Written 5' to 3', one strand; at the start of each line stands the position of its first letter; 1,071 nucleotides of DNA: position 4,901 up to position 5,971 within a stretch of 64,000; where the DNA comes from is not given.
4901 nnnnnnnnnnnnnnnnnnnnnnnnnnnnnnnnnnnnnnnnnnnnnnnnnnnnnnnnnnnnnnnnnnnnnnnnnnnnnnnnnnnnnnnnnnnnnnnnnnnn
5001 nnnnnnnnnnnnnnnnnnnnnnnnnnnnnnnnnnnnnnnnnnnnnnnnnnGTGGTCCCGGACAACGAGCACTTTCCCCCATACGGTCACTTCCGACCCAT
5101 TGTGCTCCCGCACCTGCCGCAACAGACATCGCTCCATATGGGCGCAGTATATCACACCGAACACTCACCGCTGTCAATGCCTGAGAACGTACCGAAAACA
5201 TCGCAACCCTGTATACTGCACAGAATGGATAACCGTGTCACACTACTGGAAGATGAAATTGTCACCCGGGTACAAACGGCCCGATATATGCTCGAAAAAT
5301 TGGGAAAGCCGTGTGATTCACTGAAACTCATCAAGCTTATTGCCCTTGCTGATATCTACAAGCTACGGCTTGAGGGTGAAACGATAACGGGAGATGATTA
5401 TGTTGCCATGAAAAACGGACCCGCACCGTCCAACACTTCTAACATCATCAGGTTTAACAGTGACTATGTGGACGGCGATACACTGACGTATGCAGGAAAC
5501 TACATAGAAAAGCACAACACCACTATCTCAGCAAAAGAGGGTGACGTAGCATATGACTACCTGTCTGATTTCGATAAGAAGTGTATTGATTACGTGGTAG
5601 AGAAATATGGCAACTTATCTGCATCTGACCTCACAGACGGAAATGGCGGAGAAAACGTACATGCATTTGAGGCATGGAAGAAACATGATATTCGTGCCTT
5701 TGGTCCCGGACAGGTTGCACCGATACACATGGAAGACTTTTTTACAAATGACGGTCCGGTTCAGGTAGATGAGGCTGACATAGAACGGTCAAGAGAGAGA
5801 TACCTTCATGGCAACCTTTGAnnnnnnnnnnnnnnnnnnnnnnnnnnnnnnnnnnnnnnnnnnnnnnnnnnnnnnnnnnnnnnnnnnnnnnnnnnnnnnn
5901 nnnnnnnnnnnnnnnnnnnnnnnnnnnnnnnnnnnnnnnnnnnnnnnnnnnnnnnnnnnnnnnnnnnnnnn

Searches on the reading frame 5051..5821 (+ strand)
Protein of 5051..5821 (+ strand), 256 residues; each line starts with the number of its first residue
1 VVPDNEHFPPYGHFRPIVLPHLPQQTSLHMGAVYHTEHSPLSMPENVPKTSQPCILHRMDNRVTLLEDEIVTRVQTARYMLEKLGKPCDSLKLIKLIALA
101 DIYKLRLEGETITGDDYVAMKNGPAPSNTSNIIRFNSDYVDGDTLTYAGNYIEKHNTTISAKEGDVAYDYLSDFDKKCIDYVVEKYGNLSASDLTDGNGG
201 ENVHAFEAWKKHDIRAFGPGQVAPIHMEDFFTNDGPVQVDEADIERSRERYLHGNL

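Call 45: search_protein_families(library=pfam, proteins=[window:5051-5821:+], max_evalue=0.1)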
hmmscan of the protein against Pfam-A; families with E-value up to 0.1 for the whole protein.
window:5051-5821:+ (256 aa): 1 family
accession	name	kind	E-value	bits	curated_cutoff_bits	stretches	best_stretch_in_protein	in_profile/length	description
PF13274.11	SocA_Panacea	-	9.1e-17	62.4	25.7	1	93-196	1-104/113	Antitoxin SocA-like, Panacea domain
